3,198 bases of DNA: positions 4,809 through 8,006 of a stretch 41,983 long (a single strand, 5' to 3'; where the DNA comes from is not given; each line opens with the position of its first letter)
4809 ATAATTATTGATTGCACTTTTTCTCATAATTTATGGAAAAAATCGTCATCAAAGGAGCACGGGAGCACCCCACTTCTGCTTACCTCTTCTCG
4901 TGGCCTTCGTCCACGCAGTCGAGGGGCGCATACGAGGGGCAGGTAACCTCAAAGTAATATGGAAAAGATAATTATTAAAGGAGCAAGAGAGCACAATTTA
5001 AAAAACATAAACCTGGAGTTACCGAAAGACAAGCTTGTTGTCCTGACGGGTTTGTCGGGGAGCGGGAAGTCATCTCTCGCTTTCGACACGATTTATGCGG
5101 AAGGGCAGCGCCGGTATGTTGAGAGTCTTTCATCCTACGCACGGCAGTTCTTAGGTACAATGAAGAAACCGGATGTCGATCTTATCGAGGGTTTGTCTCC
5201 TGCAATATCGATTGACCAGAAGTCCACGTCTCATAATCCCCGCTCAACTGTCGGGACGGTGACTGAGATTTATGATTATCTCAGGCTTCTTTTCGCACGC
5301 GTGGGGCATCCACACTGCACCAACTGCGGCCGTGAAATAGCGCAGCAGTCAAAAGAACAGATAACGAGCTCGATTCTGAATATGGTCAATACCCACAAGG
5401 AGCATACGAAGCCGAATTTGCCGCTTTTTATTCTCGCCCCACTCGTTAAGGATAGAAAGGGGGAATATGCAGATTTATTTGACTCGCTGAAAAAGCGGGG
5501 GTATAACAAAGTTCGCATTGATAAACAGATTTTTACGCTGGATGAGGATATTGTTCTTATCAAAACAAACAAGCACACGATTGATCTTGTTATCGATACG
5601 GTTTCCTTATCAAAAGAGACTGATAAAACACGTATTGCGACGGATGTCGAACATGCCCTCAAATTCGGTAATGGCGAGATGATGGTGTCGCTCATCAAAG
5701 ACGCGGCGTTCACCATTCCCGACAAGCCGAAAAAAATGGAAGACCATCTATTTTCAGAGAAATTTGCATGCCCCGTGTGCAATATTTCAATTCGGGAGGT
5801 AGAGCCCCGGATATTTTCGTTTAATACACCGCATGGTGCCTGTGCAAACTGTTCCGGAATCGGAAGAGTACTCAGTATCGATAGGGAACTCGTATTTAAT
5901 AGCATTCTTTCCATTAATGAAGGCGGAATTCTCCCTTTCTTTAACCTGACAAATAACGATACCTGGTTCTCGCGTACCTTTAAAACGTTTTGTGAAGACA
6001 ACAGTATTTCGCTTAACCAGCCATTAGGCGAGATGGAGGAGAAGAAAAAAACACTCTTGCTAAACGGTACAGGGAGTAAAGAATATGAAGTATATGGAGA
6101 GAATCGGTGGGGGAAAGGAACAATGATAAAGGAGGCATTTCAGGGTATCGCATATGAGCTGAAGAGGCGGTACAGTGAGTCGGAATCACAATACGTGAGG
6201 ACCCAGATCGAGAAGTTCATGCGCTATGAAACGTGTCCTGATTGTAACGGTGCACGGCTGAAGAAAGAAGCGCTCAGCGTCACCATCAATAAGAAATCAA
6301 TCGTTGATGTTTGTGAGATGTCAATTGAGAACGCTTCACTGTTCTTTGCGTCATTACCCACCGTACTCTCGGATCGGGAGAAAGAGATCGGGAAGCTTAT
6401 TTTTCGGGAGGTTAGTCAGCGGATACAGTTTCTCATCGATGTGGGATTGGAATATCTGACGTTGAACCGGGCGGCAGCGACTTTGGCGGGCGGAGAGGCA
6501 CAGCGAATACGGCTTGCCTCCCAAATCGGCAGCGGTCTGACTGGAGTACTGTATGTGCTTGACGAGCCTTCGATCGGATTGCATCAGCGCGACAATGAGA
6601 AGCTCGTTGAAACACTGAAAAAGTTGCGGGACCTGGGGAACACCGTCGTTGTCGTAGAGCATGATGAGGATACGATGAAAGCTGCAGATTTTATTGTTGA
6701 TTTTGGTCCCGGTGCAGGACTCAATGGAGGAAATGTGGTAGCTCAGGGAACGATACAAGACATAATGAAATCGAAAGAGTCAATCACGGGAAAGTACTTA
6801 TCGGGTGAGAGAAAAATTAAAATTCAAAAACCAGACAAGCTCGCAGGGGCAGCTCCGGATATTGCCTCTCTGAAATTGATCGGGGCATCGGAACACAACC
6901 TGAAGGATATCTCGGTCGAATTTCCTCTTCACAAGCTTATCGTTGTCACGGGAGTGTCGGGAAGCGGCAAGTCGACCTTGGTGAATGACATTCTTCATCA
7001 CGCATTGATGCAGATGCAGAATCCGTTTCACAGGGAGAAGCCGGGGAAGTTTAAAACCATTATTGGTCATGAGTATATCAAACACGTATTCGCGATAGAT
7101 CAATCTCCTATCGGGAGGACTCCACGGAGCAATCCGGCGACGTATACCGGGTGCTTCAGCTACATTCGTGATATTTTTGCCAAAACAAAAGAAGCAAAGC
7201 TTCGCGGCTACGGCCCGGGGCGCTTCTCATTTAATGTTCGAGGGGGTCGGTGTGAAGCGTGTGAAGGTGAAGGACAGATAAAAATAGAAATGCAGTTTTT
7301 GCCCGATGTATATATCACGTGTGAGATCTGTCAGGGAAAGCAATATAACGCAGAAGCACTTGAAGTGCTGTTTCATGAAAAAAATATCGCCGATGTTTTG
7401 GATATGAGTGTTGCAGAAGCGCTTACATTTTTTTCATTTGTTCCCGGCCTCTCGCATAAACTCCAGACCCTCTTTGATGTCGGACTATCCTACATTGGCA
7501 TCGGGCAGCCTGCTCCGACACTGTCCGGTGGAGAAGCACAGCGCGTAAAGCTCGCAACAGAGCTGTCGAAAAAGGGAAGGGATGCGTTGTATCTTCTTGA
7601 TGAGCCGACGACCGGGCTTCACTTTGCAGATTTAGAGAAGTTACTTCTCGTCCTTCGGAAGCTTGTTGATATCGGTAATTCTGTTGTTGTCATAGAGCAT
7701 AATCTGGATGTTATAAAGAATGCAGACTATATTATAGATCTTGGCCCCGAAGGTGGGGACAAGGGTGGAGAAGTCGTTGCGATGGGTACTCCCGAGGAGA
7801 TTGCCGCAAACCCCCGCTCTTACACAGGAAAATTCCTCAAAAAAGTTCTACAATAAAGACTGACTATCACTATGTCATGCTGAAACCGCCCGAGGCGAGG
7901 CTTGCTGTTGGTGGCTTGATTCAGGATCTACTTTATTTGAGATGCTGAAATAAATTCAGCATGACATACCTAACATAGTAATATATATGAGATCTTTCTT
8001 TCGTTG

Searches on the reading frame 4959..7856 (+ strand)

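Call 15: search_protein_families(library=pfam, proteins=[window:4959-7856:+], max_evalue=0.01)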
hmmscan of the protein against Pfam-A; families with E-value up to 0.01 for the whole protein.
window:4959-7856:+ (965 aa): 30 families (the best 25 are shown)
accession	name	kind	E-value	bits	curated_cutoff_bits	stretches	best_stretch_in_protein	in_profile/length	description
PF17760.6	UvrA_inter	-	3.5e-27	94.9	23.3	1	130-244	1-106/109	UvrA interaction domain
PF17755.6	UvrA_DNA-bind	-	4.3e-23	82.1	23.2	1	310-419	3-110/110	UvrA DNA-binding domain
PF00005.33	ABC_tran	-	1e-19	71.9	25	3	843-885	97-137/137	ABC transporter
PF02463.25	SMC_N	-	3.4e-11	43.4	40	0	793-927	115-210/220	RecF/RecN/SMC N terminal domain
PF03193.22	RsgA_GTPase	-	1.5e-08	35.1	30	1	645-697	94-145/174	RsgA GTPase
PF20720.3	nSTAND3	-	2.2e-08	34.4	27.2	1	658-714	17-72/155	Novel STAND NTPase 3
PF13191.12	AAA_16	-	2.7e-08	34.9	32.6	0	660-685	26-51/167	AAA ATPase domain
PF13555.12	AAA_29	-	2.2e-07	30.9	27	1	651-675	15-39/61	P-loop containing region of AAA domain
PF20703.3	nSTAND1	-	1.2e-06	28.9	27.1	0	10-42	19-51/379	Novel STAND NTPase 1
PF13304.12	AAA_21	-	6.1e-06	26.9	27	0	852-901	235-285/304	AAA domain, putative AbiEii toxin, Type IV TA system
PF25201.1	nSTAND6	-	1.5e-05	25.5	27.7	0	648-688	8-48/148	Novel STAND NTPase 6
PF13476.12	AAA_23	-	1.9e-05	25.9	27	0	3-40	1-35/201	AAA domain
PF13481.12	AAA_25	-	2.7e-05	24.3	27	0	656-683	31-58/195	AAA domain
PF13401.12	AAA_22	-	3.7e-05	24.5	27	0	659-681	6-28/130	AAA domain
PF01637.24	ATPase_2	-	5.6e-05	23.5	33.2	0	659-682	21-44/225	ATPase domain predominantly from Archaea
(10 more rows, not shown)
